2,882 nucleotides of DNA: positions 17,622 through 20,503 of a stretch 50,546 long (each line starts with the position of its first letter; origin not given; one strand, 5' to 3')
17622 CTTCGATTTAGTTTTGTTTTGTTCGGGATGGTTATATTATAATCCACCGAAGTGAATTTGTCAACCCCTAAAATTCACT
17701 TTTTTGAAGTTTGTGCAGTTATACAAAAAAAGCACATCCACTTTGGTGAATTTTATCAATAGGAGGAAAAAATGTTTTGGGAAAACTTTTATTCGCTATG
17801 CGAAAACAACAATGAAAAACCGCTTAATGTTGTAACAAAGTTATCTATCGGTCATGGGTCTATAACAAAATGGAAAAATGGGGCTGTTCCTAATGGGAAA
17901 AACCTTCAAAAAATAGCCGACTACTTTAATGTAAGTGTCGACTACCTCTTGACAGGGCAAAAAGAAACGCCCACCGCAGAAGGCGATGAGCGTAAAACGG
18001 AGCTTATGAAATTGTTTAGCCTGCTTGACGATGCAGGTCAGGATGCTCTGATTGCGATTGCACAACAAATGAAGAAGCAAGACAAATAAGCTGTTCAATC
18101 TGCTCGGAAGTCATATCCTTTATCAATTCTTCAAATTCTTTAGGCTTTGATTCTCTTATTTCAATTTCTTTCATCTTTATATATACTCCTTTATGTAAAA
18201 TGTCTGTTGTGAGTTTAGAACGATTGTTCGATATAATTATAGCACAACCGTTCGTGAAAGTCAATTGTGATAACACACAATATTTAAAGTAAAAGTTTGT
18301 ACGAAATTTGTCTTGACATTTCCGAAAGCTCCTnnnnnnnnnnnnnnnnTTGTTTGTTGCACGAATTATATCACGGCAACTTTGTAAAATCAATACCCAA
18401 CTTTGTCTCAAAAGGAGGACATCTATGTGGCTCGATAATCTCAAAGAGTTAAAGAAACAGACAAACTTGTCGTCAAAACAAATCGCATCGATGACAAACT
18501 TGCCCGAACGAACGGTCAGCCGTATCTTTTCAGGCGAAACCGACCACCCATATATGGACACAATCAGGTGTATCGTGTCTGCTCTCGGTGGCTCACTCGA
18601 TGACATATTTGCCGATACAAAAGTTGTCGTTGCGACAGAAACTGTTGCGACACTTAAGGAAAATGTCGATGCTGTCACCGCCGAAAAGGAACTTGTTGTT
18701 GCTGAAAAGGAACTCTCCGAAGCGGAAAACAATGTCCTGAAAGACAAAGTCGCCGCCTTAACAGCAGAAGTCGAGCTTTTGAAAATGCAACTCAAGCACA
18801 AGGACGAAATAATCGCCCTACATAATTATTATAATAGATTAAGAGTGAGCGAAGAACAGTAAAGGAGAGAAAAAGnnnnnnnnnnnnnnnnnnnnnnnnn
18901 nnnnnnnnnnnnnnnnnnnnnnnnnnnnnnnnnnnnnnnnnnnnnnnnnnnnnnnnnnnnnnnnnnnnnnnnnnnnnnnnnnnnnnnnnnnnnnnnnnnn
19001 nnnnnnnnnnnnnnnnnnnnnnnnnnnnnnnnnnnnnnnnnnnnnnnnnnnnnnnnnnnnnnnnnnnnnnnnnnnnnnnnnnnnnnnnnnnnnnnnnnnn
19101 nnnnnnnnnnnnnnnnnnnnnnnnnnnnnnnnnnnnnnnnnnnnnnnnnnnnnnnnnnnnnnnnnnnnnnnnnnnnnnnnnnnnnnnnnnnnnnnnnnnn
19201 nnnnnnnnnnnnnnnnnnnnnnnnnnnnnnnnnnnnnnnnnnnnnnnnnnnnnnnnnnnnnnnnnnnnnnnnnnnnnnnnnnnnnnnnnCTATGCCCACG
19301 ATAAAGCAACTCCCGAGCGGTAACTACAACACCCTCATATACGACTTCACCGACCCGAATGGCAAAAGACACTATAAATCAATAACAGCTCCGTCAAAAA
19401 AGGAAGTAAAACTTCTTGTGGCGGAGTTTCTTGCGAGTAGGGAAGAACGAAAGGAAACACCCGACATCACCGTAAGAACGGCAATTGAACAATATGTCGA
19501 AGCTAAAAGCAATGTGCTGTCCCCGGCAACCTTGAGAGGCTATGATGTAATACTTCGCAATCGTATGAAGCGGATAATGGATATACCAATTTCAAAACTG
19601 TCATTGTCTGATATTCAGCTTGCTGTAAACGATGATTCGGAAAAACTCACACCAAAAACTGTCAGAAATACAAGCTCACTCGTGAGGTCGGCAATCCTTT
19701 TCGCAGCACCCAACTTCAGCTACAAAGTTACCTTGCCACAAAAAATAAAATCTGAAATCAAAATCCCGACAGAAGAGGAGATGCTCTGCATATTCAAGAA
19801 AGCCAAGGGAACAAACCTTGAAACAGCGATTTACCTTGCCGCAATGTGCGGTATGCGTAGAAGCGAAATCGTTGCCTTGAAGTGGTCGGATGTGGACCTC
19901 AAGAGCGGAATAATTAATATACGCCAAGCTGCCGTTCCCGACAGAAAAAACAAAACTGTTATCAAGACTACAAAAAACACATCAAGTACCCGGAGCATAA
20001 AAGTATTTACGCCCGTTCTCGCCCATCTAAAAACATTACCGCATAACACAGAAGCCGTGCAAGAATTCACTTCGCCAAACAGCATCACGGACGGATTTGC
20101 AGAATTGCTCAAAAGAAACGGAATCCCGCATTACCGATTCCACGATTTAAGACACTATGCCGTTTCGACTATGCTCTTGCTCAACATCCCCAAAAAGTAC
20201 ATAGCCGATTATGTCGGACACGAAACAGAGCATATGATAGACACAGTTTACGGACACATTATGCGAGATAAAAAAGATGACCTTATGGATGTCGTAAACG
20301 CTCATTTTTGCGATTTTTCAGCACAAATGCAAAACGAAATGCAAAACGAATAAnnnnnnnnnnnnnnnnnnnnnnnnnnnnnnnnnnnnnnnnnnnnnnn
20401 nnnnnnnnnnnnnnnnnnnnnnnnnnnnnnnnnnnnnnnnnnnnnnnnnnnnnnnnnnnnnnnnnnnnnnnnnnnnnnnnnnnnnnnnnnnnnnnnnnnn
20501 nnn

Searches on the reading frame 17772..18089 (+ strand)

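Call 90: search_protein_families(library=ncbifam, max_evalue=0.01, proteins=[window:17772-18089:+])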
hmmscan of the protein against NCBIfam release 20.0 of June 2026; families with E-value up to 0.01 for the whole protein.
window:17772-18089:+ (105 aa): 2 families
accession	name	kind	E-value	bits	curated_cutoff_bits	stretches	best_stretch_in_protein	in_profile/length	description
NF041951.1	phage_RstR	subfamily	5.9e-08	33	80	1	7-94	8-93/108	RstR family transcriptional repressor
NF007257.0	PRK09706.1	subfamily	2e-06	27.7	101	1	23-95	27-109/135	transcriptional repressor DicA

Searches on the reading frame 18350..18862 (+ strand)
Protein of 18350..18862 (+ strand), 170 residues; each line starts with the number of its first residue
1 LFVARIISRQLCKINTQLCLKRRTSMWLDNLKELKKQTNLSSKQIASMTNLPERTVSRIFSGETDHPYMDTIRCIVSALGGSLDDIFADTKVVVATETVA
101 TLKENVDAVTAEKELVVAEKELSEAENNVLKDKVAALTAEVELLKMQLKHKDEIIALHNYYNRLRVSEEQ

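Call 10: search_protein_families(library=phrogs, max_evalue=0.001, proteins=[window:18350-18862:+])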
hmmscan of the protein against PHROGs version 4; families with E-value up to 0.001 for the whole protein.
window:18350-18862:+ (170 aa): 7 families
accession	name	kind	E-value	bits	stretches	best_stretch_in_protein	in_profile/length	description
phrog_3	-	transcription regulation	7.6e-09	36.8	1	21-154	83-200/430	transcriptional repressor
phrog_8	-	transcription regulation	4.2e-07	30.7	1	28-127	163-242/346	transcriptional regulator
phrog_2967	-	transcription regulation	3.4e-06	27.7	1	29-151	13-134/225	transcriptional regulator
phrog_1373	-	transcription regulation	8e-06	26.9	1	29-126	66-160/166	transcriptional regulator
phrog_4583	-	transcription regulation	2.5e-05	25.2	1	30-91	14-74/81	transcriptional repressor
phrog_5823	-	transcription regulation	6.4e-05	23.3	1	29-119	9-103/404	transcriptional regulator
phrog_3642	-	DNA, RNA and nucleotide metabolism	0.00013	22.8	1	29-82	10-63/79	HTH DNA binding protein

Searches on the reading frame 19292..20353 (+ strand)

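Call 10: search_protein_families(library=phrogs, max_evalue=0.001, proteins=[window:19292-20353:+])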
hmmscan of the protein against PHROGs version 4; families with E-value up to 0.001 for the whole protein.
window:19292-20353:+ (353 aa): 5 families
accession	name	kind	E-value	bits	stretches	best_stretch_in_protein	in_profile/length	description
phrog_1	-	integration and excision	3.4e-53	182.8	1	13-342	122-454/611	integrase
phrog_216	-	integration and excision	1.7e-23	84.2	1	175-349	73-250/301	integrase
phrog_7685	-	integration and excision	6.1e-06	26.9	1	232-336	127-236/240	integrase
phrog_35951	-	unknown function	0.00051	21.4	0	271-324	11-63/97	-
phrog_5127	-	integration and excision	0.00063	20.3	1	77-199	137-237/355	integrase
